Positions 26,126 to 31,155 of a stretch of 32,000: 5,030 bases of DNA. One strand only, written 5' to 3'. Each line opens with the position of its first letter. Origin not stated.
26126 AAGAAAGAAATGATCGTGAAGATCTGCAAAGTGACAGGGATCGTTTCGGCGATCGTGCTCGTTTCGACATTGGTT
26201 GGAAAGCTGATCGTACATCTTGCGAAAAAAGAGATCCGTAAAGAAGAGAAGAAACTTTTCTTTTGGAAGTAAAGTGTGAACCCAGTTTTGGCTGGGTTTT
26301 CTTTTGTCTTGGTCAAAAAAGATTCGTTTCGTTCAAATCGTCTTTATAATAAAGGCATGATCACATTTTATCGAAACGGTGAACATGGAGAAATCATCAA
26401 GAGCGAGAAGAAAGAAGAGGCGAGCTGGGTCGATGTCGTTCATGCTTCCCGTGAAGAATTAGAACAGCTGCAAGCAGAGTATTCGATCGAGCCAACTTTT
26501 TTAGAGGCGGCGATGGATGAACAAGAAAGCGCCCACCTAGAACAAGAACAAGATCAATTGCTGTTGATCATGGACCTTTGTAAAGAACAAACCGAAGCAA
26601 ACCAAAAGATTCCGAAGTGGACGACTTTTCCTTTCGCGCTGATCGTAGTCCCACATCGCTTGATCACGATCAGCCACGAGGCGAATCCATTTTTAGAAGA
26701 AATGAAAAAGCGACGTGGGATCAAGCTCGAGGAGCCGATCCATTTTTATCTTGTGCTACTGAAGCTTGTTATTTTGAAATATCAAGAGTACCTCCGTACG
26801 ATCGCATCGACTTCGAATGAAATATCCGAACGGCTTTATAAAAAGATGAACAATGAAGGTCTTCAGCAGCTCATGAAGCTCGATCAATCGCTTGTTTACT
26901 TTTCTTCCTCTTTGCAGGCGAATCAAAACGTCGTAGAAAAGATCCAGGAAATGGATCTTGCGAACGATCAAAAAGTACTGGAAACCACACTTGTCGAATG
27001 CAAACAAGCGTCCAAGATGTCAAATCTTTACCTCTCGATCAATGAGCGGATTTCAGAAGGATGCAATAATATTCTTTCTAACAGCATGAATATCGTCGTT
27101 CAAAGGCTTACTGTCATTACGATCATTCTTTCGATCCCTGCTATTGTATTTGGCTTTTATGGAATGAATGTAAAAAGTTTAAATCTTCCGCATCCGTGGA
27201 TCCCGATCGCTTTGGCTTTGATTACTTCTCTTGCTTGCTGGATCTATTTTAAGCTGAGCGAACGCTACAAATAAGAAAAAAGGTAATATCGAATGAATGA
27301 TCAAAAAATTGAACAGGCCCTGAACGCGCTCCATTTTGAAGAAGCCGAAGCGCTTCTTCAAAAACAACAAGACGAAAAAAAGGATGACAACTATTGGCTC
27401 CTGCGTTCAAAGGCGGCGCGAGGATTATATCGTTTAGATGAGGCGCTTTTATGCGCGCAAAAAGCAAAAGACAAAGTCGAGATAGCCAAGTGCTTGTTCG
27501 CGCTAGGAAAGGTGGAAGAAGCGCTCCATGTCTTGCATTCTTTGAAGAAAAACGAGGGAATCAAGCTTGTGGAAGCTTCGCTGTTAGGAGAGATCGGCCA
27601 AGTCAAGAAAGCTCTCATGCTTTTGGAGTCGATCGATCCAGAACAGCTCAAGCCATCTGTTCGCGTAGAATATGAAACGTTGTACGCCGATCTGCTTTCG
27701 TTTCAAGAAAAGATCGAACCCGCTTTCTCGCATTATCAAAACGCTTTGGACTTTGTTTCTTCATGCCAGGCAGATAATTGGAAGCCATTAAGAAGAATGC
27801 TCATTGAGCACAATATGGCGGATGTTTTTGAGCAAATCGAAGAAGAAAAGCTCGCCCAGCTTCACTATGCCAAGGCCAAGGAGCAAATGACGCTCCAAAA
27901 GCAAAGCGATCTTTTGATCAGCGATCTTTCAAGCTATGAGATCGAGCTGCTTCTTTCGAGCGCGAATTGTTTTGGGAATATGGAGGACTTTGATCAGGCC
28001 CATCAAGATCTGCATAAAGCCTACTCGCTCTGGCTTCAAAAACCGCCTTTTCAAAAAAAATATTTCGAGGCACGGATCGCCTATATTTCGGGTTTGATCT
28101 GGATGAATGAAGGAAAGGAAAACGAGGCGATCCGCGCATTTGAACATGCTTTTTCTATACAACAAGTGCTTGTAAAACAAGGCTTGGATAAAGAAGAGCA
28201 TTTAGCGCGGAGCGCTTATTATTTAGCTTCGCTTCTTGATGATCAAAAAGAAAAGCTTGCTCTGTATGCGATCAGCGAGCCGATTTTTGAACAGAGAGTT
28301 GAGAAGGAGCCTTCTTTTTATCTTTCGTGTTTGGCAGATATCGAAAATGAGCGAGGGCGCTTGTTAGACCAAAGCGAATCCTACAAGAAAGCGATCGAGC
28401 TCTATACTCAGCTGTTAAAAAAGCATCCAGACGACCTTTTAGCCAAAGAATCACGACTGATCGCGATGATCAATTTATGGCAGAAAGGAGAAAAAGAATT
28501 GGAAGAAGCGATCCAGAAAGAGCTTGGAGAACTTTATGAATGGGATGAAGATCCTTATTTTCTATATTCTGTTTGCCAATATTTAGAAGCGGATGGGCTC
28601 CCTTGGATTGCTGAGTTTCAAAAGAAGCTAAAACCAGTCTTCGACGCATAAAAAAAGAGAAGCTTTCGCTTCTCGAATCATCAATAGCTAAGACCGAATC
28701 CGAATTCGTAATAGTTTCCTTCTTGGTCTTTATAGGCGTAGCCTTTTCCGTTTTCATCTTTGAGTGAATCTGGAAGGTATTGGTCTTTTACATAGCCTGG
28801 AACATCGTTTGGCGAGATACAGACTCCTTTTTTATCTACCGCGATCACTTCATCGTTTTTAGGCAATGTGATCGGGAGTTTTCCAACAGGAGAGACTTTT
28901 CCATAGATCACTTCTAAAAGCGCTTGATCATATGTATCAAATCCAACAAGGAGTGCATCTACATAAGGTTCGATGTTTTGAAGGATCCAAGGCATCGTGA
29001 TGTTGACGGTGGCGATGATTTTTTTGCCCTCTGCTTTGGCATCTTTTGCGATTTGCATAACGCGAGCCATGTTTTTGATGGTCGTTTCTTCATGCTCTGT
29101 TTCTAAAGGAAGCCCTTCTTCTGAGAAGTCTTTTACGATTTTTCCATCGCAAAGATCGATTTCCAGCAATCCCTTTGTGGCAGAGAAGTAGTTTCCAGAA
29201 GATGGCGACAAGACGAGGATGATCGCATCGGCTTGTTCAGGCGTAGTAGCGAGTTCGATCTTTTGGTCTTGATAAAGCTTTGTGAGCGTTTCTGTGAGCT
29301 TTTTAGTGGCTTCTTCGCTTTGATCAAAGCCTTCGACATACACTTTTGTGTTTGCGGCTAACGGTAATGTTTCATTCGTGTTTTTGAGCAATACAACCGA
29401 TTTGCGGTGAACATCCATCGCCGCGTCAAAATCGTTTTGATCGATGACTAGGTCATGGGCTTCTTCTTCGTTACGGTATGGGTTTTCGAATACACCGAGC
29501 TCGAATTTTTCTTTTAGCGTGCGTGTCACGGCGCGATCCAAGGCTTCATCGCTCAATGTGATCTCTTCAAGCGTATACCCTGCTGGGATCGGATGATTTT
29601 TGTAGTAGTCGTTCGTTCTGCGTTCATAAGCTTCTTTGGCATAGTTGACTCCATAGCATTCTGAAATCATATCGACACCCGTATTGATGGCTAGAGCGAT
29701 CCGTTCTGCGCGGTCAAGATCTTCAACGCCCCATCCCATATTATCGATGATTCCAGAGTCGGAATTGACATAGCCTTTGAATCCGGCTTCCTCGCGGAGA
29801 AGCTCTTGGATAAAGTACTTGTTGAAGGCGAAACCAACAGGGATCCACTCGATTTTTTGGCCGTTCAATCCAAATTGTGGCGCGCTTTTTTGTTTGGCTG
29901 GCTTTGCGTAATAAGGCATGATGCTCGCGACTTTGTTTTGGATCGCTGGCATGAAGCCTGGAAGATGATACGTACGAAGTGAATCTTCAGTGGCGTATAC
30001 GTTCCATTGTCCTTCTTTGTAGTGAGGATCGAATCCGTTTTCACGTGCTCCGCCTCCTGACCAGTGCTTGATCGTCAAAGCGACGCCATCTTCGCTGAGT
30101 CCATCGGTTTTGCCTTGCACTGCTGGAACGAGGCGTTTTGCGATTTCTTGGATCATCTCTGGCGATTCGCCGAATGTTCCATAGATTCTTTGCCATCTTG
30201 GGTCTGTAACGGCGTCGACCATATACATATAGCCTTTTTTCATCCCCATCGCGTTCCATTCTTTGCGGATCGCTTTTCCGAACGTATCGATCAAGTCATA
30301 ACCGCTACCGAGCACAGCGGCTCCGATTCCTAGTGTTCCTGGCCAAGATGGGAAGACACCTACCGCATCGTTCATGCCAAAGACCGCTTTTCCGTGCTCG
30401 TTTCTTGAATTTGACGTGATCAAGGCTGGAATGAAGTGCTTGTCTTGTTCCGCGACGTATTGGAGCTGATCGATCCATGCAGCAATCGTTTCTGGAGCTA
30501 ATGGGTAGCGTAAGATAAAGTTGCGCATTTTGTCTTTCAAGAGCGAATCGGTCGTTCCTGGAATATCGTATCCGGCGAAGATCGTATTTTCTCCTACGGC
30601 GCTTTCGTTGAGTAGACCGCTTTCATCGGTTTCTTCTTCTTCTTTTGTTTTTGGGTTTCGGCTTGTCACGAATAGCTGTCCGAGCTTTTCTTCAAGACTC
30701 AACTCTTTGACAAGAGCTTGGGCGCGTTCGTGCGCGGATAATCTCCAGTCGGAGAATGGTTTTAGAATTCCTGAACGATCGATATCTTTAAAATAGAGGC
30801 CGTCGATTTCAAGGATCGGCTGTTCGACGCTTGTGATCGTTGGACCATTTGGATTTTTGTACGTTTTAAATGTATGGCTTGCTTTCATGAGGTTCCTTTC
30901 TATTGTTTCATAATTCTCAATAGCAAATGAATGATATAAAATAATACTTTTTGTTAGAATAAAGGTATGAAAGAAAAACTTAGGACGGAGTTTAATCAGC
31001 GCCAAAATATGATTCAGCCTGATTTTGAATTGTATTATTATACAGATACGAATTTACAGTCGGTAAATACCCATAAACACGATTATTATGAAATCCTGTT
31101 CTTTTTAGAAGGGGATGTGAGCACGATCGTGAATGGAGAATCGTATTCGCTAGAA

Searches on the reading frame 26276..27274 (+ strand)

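Call 111: search_protein_families(library=pfam, proteins=[window:26276-27274:+], max_evalue=0.00001)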
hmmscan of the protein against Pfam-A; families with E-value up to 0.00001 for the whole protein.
window:26276-27274:+ (332 aa): 1 family
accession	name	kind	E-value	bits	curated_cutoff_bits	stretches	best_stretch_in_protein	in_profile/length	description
PF01544.23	CorA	-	4e-45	154.8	27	1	48-326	3-291/292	CorA-like Mg2+ transporter protein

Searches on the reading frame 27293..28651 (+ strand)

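Call 111: search_protein_families(library=pfam, proteins=[window:27293-28651:+], max_evalue=0.00001)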
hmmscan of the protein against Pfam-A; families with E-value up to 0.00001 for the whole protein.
window:27293-28651:+ (452 aa): 4 families
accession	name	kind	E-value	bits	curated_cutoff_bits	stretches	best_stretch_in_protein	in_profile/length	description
PF07719.23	TPR_2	-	4.8e-07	29.8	27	0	352-381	5-34/34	Tetratricopeptide repeat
PF14559.12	TPR_19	-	1.2e-06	29.1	25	0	63-86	30-53/68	Tetratricopeptide repeat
PF25064.1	ARM_TT21_5th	-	1.9e-06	28.6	27.8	0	360-425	13-76/117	TT21 fifth ARM repeats domain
PF00515.34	TPR_1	-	3.3e-06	27.1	27.8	0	348-381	1-34/34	Tetratricopeptide repeat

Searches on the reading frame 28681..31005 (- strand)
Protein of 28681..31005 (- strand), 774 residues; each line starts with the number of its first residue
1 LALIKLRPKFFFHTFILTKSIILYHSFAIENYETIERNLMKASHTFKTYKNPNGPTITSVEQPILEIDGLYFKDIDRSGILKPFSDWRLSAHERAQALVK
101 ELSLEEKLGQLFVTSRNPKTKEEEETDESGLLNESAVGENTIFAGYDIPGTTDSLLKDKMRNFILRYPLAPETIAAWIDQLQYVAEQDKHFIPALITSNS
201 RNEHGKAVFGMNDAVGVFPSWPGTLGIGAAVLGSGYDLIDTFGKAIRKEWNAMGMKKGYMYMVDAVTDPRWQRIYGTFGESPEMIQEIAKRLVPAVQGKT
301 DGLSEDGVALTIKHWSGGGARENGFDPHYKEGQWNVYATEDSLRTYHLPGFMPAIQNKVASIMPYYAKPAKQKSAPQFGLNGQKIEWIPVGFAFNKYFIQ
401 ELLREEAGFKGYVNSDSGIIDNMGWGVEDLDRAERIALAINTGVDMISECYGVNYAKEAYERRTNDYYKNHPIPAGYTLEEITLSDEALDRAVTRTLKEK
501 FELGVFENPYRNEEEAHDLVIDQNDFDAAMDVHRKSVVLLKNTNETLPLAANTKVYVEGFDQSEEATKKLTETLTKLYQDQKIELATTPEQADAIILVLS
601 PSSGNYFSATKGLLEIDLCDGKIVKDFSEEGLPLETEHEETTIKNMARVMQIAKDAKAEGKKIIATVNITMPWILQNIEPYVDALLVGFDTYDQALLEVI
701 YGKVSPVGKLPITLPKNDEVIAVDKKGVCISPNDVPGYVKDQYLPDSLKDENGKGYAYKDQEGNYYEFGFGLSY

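Call 111: search_protein_families(library=pfam, proteins=[window:28681-31005:-], max_evalue=0.00001)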
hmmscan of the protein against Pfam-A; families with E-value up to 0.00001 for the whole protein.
window:28681-31005:- (774 aa): 2 families
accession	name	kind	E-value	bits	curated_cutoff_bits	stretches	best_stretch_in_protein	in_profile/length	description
PF00933.27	Glyco_hydro_3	-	3.1e-27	96.3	27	1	104-447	2-279/316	Glycosyl hydrolase family 3 N terminal domain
PF01915.27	Glyco_hydro_3_C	-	4.4e-17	63.2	31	1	537-774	1-200/200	Glycosyl hydrolase family 3 C-terminal domain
